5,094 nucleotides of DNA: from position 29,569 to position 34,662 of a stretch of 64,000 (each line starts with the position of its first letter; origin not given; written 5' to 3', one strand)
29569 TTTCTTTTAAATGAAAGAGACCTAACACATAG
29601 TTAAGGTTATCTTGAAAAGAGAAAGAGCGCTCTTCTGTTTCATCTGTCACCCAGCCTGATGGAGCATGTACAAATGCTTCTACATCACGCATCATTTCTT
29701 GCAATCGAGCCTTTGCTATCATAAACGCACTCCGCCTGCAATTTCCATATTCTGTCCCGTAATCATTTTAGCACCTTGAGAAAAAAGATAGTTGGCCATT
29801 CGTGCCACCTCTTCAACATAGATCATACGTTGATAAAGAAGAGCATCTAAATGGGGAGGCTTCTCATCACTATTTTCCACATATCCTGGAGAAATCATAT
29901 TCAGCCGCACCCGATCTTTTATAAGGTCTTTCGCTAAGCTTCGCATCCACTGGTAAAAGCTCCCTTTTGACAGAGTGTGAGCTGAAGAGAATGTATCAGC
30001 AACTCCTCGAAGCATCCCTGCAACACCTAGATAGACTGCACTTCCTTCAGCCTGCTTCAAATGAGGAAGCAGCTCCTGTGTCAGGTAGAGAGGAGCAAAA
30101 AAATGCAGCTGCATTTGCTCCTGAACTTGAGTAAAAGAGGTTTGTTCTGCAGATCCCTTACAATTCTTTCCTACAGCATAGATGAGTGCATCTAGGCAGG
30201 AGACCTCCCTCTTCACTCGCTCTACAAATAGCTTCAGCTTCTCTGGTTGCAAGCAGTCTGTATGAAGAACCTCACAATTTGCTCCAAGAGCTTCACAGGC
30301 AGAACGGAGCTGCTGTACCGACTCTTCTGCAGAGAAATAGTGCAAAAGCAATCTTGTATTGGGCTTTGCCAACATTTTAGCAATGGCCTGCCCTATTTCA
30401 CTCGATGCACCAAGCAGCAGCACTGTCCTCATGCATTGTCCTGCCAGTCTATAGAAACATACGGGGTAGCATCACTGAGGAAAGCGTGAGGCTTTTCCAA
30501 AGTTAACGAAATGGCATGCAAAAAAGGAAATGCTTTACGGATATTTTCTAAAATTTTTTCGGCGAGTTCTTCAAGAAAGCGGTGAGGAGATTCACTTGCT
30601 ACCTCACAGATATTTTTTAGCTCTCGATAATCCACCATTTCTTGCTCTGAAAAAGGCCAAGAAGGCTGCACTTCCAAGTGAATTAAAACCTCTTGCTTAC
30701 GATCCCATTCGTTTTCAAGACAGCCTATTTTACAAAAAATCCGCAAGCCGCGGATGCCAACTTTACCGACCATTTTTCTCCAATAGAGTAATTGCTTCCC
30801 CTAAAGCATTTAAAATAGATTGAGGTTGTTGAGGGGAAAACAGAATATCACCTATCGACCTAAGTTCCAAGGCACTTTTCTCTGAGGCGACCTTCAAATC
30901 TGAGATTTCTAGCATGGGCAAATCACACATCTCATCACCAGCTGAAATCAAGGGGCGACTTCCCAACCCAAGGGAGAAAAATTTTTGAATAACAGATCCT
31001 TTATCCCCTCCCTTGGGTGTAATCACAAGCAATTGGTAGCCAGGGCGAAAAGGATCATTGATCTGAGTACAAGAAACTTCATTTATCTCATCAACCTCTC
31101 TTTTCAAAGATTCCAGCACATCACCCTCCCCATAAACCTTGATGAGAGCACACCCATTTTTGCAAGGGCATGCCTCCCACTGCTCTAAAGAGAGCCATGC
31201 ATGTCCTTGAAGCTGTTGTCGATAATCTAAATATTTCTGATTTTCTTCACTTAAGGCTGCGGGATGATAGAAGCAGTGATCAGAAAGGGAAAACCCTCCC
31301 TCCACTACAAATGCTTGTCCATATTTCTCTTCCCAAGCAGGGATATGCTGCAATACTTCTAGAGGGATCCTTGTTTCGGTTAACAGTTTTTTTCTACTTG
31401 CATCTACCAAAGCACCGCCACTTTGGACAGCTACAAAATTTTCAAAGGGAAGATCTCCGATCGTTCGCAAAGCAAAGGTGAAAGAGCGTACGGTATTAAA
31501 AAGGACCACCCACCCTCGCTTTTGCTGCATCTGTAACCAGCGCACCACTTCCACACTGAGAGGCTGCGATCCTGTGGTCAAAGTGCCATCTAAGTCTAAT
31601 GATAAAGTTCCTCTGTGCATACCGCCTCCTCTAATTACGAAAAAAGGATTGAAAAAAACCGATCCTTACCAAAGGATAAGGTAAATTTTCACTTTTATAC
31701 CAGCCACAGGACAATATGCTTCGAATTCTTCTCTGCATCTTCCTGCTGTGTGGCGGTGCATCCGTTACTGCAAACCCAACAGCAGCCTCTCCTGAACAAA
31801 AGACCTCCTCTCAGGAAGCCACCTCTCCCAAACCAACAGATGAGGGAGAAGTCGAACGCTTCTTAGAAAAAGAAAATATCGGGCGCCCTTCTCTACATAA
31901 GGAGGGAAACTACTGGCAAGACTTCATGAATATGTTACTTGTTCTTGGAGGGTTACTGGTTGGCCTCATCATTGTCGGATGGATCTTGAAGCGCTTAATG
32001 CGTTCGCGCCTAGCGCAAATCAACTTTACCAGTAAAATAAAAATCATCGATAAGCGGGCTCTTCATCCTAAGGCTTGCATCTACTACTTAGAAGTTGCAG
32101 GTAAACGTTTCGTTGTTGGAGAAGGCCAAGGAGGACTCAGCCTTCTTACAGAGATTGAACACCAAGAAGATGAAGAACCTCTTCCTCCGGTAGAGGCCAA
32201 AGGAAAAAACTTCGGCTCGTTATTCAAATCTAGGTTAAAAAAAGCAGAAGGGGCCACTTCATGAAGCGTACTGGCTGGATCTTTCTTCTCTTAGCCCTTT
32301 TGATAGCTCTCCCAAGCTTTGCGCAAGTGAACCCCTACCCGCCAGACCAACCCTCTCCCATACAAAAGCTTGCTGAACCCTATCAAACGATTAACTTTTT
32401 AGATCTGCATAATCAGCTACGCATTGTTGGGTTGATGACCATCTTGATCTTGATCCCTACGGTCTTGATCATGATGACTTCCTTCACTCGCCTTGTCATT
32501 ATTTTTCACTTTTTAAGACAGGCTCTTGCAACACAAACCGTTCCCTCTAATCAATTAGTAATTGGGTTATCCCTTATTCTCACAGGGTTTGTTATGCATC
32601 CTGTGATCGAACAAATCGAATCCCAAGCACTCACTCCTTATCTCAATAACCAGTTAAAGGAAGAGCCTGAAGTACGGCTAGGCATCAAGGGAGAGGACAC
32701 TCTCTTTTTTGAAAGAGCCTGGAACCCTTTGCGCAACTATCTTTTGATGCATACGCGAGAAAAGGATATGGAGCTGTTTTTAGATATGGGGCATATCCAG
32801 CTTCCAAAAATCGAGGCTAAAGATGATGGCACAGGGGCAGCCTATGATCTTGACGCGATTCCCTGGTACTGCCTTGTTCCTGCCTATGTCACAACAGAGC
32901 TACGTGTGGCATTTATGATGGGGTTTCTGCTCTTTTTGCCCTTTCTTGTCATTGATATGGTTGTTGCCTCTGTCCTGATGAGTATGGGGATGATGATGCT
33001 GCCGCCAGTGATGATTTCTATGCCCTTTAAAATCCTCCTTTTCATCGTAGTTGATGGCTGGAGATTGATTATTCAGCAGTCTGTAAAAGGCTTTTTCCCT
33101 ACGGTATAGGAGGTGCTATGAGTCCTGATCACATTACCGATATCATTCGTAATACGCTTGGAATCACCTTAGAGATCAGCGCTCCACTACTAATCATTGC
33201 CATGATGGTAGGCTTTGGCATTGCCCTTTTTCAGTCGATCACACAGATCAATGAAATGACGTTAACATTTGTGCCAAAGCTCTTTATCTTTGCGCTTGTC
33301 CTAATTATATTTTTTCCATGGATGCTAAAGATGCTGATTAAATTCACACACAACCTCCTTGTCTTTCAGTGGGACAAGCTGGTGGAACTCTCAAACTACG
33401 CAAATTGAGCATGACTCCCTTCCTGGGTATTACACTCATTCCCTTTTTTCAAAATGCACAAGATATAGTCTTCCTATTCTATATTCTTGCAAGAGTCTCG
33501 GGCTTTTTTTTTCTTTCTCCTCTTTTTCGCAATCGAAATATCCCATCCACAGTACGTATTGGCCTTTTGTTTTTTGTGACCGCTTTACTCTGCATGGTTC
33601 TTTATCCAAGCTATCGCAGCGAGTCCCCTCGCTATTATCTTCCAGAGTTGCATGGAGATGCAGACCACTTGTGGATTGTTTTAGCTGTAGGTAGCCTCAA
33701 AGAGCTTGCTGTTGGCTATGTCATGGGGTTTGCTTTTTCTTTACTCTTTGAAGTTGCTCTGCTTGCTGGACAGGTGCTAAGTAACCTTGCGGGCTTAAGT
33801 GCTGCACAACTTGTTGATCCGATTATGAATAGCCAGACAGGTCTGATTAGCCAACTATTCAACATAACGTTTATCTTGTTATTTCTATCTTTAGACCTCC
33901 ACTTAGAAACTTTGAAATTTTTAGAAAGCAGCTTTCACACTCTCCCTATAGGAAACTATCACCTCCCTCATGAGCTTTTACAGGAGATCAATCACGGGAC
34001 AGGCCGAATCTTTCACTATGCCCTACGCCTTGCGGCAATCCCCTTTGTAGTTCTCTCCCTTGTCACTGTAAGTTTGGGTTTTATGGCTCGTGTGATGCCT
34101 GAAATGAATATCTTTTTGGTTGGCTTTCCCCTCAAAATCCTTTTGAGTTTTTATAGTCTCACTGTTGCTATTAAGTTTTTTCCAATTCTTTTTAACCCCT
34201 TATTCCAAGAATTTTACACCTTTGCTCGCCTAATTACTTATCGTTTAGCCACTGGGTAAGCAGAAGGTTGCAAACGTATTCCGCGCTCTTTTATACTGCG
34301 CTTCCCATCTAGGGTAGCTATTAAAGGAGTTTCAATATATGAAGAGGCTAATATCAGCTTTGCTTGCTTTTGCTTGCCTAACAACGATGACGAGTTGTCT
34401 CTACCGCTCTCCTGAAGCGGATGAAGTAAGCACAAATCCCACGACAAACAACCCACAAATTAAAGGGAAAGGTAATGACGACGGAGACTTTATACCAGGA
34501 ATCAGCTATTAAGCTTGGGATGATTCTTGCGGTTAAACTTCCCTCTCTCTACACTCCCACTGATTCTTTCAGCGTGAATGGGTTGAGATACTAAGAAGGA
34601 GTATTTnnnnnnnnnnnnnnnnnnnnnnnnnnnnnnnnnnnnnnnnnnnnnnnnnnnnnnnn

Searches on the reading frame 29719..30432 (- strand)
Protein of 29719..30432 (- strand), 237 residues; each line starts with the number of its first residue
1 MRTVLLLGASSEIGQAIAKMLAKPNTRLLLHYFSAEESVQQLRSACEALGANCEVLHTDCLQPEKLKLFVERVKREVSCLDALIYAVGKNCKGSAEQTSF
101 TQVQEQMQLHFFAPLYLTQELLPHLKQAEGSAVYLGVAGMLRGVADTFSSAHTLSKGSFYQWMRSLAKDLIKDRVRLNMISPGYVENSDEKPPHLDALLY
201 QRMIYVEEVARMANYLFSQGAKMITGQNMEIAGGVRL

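Call 62: search_protein_families(library=pfam, proteins=[window:29719-30432:-], max_evalue=0.001)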
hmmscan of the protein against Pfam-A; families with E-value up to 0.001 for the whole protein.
window:29719-30432:- (237 aa): 4 families
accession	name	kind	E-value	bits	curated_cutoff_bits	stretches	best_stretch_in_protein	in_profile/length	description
PF13561.12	adh_short_C2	-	2.2e-32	113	27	1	8-235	1-235/236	Enoyl-(Acyl carrier protein) reductase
PF00106.31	adh_short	-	1.8e-25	90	26.6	1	3-186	2-183/195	short chain dehydrogenase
PF23441.1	SDR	-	1.1e-05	25.4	27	1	3-186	9-195/258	SDR-like rossmann domain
PF08659.16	KR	-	6.1e-05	23.4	22.6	1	3-108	2-110/180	KR domain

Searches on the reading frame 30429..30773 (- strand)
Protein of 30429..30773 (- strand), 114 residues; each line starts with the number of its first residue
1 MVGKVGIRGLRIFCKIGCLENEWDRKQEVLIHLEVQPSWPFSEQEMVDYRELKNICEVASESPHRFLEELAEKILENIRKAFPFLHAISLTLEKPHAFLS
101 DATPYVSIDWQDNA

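Call 62: search_protein_families(library=pfam, proteins=[window:30429-30773:-], max_evalue=0.001)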
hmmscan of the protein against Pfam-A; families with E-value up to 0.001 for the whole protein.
window:30429-30773:- (114 aa): 1 family
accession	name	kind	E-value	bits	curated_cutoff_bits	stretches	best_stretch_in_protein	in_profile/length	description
PF02152.23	FolB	-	3.3e-16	60.2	31.8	1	6-108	2-110/113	Dihydroneopterin aldolase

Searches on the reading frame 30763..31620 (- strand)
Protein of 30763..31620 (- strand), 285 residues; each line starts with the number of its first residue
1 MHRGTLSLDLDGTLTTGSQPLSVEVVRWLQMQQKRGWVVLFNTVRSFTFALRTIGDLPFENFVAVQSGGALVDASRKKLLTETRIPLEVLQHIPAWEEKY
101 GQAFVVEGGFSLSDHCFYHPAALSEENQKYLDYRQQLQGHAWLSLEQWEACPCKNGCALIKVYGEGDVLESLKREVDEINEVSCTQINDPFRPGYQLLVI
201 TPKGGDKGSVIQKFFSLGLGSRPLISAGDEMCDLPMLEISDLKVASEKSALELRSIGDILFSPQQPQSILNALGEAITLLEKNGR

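Call 62: search_protein_families(library=pfam, proteins=[window:30763-31620:-], max_evalue=0.001)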
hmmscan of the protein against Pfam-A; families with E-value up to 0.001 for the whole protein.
window:30763-31620:- (285 aa): 1 family
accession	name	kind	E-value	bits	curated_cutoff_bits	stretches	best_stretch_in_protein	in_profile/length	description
PF08282.18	Hydrolase_3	-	1.2e-18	68.2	20.9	1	8-271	3-253/255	haloacid dehalogenase-like hydrolase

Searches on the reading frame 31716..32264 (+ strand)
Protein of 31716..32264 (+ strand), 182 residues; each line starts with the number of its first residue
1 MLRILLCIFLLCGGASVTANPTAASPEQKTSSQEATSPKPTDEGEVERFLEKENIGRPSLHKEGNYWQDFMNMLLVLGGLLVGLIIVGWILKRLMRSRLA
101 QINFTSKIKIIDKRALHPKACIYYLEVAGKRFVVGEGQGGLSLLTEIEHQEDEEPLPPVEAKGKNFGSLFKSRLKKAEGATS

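Call 3: search_protein_families(library=pfam, proteins=[window:31716-32264:+], max_evalue=1)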
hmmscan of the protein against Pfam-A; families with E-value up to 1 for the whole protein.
window:31716-32264:+ (182 aa): 2 families
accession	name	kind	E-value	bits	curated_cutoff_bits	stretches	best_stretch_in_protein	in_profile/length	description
PF04347.18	FliO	-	3.4e-12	46.7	22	1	89-176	1-88/91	Flagellar biosynthesis protein, FliO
PF24432.1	DUF7555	-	0.11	13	28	1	9-52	49-92/133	Family of unknown function (DUF7555)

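Call 4: search_protein_families(library=ncbifam, proteins=[window:31716-32264:+], max_evalue=1)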
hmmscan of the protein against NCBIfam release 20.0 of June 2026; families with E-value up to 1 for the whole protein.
window:31716-32264:+ (182 aa): 1 family
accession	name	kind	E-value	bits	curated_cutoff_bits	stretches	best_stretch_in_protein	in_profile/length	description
TIGR03500.1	FliO_TIGR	equivalog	4.3e-10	39.5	55.25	1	78-147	2-70/70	flagellar biosynthetic protein FliO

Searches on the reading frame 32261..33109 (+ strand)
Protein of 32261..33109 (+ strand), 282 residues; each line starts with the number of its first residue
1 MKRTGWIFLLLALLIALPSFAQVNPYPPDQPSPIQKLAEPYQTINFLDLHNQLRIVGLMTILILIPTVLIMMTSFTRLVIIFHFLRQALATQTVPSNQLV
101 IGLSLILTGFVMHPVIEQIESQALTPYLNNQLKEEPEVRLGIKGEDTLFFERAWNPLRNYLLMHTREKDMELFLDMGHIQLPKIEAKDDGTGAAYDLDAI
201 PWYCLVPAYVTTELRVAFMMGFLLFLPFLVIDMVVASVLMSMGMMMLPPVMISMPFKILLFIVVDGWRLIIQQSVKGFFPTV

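Call 3: search_protein_families(library=pfam, proteins=[window:32261-33109:+], max_evalue=1)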
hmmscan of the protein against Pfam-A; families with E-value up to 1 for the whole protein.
window:32261-33109:+ (282 aa): 1 family
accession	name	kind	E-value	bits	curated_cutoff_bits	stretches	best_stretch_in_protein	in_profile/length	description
PF00813.25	FliP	-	4.7e-73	245.6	26.9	1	58-273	1-190/191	FliP family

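Call 61: search_protein_families(library=ncbifam, proteins=[window:32261-33109:+], max_evalue=0.00001)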
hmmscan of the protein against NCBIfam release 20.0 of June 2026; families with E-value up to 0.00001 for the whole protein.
window:32261-33109:+ (282 aa): 4 families
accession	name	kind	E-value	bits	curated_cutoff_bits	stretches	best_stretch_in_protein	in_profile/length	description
TIGR01103.1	fliP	equivalog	1.4e-66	224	217.45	1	58-278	1-197/197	flagellar type III secretion system pore protein FliP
NF009438.0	PRK12797.1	subfamily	3.2e-52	177.4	179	1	50-275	6-213/217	EscR/YscR/HrcR family type III secretion system export apparatus protein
TIGR01102.1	yscR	equivalog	4.2e-48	163.8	208.6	1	56-272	2-200/202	type III secretion system export apparatus subunit SctR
NF009437.0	PRK12796.1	equivalog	1.2e-44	152.6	263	1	50-276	3-215/223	EscR/YscR/HrcR family type III secretion system export apparatus protein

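Call 66: search_solved_structures(query=window:32261-33106:+, max_evalue=0.00001)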
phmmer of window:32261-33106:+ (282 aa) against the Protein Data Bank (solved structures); distinct sequences matched with E-value up to 0.00001: 8.
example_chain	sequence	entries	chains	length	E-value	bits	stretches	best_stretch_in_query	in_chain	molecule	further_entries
6s3l_A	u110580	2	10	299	1.2e-50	175.9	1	51-273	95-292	Flagellar biosynthetic protein FliP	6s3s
8z5s_1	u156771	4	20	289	3.1e-50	174.5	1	52-273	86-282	Flagellar biosynthetic protein FliP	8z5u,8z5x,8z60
6f2d_A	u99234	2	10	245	4e-47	164.3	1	58-279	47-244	Flagellar biosynthetic protein FliP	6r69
6s3r_A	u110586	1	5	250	7.2e-47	163.5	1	51-273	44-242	Flagellar biosynthetic protein FliP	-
36hu_A1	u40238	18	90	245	8.1e-47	163.3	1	58-279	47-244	Flagellar biosynthetic protein FliP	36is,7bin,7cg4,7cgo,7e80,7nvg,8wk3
12du_F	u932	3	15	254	5e-40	141.1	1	44-278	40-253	Flagellar biosynthetic protein FliP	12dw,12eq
6pem_0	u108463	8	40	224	4.3e-31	111.8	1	51-272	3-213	Surface presentation of antigens protein SpaP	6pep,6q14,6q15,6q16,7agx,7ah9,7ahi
6r6b_A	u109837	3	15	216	2.1e-29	106.2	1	53-275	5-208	Surface presentation of antigens protein SpaP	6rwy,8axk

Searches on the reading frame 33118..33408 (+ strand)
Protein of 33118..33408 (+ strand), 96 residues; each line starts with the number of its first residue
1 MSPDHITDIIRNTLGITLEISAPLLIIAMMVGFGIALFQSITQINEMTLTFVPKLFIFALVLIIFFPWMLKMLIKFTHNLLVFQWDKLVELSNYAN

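Call 3: search_protein_families(library=pfam, proteins=[window:33118-33408:+], max_evalue=1)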
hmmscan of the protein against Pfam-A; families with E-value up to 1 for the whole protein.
window:33118-33408:+ (96 aa): 3 families
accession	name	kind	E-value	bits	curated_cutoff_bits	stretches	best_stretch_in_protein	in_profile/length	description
PF01313.24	Bac_export_3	-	4.3e-26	91.1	25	1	6-78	2-74/74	Bacterial export proteins, family 3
PF01311.25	Bac_export_1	-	0.0059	16.7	27.8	1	5-77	154-227/230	Bacterial export proteins, family 1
PF05552.17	MS_channel_1st_1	-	0.057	13.7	22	1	46-64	8-26/50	Mechanosensitive ion channel, conserved TM helix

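Call 61: search_protein_families(library=ncbifam, proteins=[window:33118-33408:+], max_evalue=0.00001)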
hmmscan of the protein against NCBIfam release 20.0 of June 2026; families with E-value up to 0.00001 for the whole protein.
window:33118-33408:+ (96 aa): 5 families
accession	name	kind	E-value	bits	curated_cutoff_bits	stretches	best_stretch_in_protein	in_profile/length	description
TIGR01402.1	fliQ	equivalog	6.7e-26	90.2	88.9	1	1-81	1-81/88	flagellar biosynthesis protein FliQ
NF004671.0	PRK06010.1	subfamily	4.5e-19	68.2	104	1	5-79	5-79/88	flagellar biosynthesis protein FliQ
TIGR01403.1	fliQ_rel_III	equivalog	7.7e-15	54.7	76.5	1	6-81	2-77/81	type III secretion system export apparatus subunit SctS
NF011877.0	PRK15350.1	equivalog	1.6e-12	47.7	104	1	4-81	4-81/88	EscS/YscS/HrcS family type III secretion system export apparatus protein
NF011861.0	PRK15333.1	equivalog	1.1e-07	32.2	108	1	14-82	12-80/86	EscS/YscS/HrcS family type III secretion system export apparatus protein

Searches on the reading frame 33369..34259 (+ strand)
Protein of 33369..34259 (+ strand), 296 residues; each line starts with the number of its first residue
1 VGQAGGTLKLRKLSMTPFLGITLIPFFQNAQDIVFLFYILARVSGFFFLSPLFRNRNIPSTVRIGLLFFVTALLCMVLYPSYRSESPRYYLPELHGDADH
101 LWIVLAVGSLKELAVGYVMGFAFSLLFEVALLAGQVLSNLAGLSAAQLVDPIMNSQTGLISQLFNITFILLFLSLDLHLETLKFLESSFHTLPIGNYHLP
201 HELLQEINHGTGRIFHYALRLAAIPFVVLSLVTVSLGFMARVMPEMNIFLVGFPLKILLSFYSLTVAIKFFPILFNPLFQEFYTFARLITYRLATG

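Call 3: search_protein_families(library=pfam, proteins=[window:33369-34259:+], max_evalue=1)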
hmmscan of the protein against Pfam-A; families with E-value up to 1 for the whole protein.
window:33369-34259:+ (296 aa): 1 family
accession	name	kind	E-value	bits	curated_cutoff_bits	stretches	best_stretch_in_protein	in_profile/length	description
PF01311.25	Bac_export_1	-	6.6e-54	183.4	27.8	1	35-281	3-229/230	Bacterial export proteins, family 1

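Call 61: search_protein_families(library=ncbifam, proteins=[window:33369-34259:+], max_evalue=0.00001)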
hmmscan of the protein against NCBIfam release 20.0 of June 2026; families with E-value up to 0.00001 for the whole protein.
window:33369-34259:+ (296 aa): 5 families
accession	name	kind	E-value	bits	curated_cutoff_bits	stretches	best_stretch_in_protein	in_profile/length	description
TIGR01400.1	fliR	equivalog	5.2e-47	160.5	168.6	1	36-286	4-241/245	flagellar biosynthetic protein FliR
NF009411.0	PRK12772.1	equivalog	4.9e-27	94.6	739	1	34-284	8-242/610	fused FliR family export protein/FlhB family type III secretion system protein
TIGR01401.1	fliR_like_III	equivalog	1.8e-25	89.9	163.05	1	33-269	8-231/253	type III secretion system export apparatus subunit SctT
NF009416.1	PRK12780.1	equivalog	1.1e-15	58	306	1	31-258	4-220/247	flagellar biosynthesis protein FliR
NF011876.0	PRK15349.1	equivalog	3.4e-08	33.7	275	1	94-269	62-235/259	EscT/YscT/HrcT family type III secretion system export apparatus protein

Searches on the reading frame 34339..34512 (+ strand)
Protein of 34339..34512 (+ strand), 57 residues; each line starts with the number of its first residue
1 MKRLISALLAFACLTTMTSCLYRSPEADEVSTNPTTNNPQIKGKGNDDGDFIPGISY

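Call 3: search_protein_families(library=pfam, proteins=[window:34339-34512:+], max_evalue=1)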
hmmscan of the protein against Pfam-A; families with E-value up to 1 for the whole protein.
window:34339-34512:+ (57 aa): 2 families
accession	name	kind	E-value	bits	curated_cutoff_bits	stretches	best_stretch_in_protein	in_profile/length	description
PF11022.13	ATP19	-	0.018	15.8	27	1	6-52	14-57/67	ATP synthase subunit K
PF25682.1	Phage_VG64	-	0.27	11.4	27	1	2-34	2-32/127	Mycobacterium phage VG64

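Call 4: search_protein_families(library=ncbifam, proteins=[window:34339-34512:+], max_evalue=1)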
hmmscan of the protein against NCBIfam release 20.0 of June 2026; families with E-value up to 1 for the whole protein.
window:34339-34512:+ (57 aa): 2 families
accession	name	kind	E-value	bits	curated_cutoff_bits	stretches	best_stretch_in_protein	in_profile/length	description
NF041742.1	WGxxGxxG_fam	subfamily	0.049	14.2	35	1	1-50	1-51/69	WGxxGxxG family protein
NF007754.0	PRK10435.1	equivalog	0.063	12.3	585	1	4-49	273-317/443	cadaverine/lysine antiporter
